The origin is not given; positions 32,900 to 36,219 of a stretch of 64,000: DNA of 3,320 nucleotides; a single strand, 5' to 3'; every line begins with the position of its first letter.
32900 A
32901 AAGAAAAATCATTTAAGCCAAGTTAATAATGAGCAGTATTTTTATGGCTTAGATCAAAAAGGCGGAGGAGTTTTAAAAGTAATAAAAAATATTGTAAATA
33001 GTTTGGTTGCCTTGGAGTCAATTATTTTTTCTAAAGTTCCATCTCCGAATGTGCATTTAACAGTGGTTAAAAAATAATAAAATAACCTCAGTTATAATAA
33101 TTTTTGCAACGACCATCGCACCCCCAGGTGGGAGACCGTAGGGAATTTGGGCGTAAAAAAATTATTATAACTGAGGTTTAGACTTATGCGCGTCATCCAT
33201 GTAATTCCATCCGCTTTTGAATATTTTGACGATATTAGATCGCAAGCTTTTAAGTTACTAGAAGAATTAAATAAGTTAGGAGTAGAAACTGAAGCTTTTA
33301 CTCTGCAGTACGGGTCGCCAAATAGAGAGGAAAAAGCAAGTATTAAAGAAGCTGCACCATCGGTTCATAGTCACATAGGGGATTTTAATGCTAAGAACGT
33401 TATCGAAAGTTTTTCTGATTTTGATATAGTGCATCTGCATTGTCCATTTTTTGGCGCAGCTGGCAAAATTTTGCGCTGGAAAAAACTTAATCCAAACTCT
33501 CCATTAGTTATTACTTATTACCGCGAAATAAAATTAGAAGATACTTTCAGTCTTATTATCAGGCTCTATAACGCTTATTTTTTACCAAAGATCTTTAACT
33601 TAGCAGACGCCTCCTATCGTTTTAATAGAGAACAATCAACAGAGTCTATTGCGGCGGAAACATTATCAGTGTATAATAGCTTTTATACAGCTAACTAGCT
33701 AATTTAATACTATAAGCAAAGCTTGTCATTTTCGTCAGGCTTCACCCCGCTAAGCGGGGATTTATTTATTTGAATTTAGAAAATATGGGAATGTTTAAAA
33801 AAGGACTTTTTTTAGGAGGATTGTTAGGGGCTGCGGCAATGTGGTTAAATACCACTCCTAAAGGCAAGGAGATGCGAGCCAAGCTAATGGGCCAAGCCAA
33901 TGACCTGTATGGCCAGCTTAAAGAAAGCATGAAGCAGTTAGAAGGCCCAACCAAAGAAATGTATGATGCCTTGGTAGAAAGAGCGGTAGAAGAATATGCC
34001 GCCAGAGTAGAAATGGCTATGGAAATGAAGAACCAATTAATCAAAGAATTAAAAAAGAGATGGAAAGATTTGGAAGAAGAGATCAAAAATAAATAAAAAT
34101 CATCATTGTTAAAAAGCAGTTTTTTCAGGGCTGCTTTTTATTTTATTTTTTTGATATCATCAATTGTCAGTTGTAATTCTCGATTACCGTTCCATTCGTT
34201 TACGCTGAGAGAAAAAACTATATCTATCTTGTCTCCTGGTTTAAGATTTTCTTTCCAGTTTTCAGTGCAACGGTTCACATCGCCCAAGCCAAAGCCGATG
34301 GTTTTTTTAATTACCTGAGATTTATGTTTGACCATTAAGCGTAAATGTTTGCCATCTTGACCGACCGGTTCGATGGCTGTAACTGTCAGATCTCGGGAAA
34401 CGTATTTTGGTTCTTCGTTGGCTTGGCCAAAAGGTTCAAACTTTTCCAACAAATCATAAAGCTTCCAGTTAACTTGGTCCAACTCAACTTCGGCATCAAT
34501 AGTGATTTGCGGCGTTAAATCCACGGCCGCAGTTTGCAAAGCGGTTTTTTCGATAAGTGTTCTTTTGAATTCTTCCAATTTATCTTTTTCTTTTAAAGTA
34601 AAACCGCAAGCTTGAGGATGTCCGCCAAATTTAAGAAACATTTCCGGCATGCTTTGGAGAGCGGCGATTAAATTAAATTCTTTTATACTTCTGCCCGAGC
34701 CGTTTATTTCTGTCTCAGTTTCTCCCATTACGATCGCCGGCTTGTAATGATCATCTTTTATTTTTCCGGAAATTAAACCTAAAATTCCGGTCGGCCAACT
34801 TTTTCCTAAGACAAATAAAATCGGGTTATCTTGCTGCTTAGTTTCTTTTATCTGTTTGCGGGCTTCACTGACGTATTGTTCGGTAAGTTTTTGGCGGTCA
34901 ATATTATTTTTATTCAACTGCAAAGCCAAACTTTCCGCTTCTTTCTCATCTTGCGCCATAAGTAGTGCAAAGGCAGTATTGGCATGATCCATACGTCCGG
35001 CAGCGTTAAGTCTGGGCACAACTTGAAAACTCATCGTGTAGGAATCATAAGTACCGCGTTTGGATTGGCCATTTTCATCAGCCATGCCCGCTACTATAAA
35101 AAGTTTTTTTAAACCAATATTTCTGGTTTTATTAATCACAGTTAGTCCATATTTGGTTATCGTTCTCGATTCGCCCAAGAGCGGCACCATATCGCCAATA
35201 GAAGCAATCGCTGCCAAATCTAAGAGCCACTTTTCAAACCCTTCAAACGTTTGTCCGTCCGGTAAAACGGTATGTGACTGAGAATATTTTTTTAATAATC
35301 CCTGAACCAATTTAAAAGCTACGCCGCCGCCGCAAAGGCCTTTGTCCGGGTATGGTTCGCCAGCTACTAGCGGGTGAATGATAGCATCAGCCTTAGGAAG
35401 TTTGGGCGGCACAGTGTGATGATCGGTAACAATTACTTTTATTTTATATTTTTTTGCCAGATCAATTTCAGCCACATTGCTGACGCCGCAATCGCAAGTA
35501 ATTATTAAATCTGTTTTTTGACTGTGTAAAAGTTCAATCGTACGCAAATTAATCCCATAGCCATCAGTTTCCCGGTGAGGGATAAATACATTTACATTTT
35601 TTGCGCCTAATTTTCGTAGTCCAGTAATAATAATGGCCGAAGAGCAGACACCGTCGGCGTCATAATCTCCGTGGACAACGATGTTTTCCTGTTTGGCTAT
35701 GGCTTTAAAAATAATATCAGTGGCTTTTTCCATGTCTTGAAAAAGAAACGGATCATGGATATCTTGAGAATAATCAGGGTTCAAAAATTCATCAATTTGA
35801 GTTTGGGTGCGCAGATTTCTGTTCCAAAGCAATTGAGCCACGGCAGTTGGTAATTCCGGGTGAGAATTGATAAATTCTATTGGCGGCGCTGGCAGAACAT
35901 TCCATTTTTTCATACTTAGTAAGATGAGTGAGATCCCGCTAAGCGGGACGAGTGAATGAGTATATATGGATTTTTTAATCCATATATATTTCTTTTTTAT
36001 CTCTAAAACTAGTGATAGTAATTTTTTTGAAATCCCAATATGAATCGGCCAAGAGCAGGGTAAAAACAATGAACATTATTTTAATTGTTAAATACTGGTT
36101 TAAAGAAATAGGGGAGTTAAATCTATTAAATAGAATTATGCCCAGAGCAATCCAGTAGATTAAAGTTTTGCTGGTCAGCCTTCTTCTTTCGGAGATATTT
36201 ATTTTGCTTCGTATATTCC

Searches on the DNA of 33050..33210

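Call 13: search_rna_families(source=window, start=33050, end=33210, threshold=evalue, max_evalue=10, show_alignments=3)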
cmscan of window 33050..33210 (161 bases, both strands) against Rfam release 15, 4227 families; matches with E-value up to 10: 12.
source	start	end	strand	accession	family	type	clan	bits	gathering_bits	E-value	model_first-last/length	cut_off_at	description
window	33083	33180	-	RF04157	MIR9486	Gene; miRNA;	-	29.6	100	0.00015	1-119/119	no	MIR9486 microRNA precursor family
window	33077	33188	-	RF01859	Phe_leader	Cis-reg; leader;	-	27.6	55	0.0052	1-125/125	no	Phenylalanine leader peptide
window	33075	33189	-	RF00933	mir-875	Gene; miRNA;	-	24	84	0.0022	1-73/73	no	mir-875 microRNA precursor family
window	33054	33172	-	RF02319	TtnuHACA12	Gene; snRNA; snoRNA; HACA-box;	-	18.3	80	1.8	1-131/131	no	Tetrahymena snoRNA TtnuHACA12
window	33088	33174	+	RF04140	mir-3118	Gene; miRNA;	-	16.9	89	0.77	1-76/76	no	mir-3118 microRNA precursor family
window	33055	33210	-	RF01479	rli48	Gene; sRNA;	-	16.8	100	1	17-149/149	5'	Listeria sRNA rli48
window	33081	33183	+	RF03494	mir-4680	Gene; miRNA;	-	13.9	78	5.9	1-69/69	no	mir-4680 microRNA precursor family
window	33050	33180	+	RF02986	FuFi-1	Gene; sRNA;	-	11.6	59.6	1.5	107-175/175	5'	FuFi-1 RNA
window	33054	33130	+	RF00015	U4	Gene; snRNA; splicing;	CL00007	9.8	46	3.5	83-138/138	no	U4 spliceosomal RNA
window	33079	33179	+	RF01087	PK-repZ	Cis-reg;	-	9.8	44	5.5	2-62/150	no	Pseudoknot of the regulatory region of the repZ gene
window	33070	33135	+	RF01844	SmY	Gene; snRNA; splicing;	-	9.6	39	7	1-80/80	no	SmY spliceosomal RNA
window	33050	33102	+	RF01469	rli33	Gene; sRNA;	CL00114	9.3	46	1.1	478-532/532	5'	Listeria sRNA rli33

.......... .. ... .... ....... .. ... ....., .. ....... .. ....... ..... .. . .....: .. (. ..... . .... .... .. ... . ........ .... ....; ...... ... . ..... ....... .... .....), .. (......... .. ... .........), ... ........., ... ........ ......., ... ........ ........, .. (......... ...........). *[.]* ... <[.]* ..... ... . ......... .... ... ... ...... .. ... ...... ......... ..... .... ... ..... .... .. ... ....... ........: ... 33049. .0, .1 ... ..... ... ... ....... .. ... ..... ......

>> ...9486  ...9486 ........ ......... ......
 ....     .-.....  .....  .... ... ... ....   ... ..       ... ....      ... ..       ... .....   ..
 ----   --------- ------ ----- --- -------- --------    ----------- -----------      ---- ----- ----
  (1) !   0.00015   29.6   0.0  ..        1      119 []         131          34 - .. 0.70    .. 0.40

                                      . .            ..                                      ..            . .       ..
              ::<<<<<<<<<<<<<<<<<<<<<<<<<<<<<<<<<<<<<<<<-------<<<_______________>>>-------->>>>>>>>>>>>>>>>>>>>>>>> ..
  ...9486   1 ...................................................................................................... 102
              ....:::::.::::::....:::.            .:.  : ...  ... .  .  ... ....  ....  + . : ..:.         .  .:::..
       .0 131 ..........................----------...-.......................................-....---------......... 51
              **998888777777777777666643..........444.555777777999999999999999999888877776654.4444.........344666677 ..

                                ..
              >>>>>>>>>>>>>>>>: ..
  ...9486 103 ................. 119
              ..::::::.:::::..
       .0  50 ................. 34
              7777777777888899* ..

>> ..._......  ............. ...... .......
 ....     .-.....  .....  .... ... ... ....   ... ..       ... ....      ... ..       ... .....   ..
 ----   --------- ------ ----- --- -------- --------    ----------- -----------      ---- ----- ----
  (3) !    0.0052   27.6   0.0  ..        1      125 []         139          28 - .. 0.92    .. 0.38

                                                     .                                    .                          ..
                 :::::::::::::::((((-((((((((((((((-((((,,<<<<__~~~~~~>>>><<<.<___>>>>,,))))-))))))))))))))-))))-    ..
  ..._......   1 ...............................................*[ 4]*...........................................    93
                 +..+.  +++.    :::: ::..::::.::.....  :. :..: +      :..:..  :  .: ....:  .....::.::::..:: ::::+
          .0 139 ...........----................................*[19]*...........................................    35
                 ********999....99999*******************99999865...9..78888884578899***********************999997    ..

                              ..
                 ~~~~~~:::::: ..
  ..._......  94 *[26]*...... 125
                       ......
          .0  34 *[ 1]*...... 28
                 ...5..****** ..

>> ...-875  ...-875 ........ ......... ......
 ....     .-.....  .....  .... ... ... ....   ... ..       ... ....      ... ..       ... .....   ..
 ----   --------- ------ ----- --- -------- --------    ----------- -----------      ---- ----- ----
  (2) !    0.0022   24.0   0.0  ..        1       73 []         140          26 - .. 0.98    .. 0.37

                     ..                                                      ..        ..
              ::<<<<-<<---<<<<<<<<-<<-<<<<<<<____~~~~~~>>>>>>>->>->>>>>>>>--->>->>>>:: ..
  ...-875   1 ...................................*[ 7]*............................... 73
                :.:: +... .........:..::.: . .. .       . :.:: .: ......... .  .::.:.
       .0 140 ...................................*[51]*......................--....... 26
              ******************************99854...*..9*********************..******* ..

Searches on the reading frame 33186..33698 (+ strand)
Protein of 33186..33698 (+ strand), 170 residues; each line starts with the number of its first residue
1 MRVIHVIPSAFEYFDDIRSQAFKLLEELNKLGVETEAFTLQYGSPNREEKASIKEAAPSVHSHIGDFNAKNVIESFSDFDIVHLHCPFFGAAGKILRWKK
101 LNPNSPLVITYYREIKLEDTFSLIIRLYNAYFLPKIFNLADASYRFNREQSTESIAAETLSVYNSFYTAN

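Call 69: search_protein_families(library=pfam, proteins=[window:33186-33698:+], max_evalue=0.001)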
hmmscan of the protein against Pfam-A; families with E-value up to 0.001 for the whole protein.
window:33186-33698:+ (170 aa): 2 families
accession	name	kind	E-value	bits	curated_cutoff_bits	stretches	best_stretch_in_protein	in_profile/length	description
PF13439.12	Glyco_transf_4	-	6.2e-07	30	28.5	1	22-141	9-135/170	Glycosyltransferase Family 4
PF13579.12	Glyco_trans_4_4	-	0.00042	21.1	29.7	0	22-128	8-117/158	Glycosyl transferase 4-like domain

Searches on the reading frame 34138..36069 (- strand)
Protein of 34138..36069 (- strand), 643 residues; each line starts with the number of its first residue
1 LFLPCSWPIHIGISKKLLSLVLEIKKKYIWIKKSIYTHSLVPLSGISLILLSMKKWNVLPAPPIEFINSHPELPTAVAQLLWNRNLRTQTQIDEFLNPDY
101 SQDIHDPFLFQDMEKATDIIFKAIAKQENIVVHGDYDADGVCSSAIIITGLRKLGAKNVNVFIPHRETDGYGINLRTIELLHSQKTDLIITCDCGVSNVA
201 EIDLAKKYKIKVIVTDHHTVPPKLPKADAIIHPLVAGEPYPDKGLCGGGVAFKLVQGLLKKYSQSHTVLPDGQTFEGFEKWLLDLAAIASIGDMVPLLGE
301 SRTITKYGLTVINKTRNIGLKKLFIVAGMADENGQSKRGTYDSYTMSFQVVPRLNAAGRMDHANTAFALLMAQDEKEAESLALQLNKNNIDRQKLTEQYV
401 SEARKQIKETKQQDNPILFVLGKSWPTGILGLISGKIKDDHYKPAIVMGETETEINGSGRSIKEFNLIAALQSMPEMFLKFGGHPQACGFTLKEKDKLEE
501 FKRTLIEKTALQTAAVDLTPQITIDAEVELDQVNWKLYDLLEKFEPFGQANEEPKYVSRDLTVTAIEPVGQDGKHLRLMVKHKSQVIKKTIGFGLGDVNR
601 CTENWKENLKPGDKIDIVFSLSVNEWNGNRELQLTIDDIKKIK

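Call 69: search_protein_families(library=pfam, proteins=[window:34138-36069:-], max_evalue=0.001)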
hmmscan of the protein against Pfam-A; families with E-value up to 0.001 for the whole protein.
window:34138-36069:- (643 aa): 3 families
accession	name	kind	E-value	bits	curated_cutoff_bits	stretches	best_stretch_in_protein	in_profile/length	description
PF17768.7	RecJ_OB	-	6.6e-28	97.4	27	1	524-638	1-107/107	RecJ OB domain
PF01368.27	DHH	-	4.8e-24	85.5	28.1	1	129-262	1-106/125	DHH family, N-terminal domain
PF02272.25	DHHA1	-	1e-12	48.8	25.9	1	419-507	6-98/102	DHHA1 domain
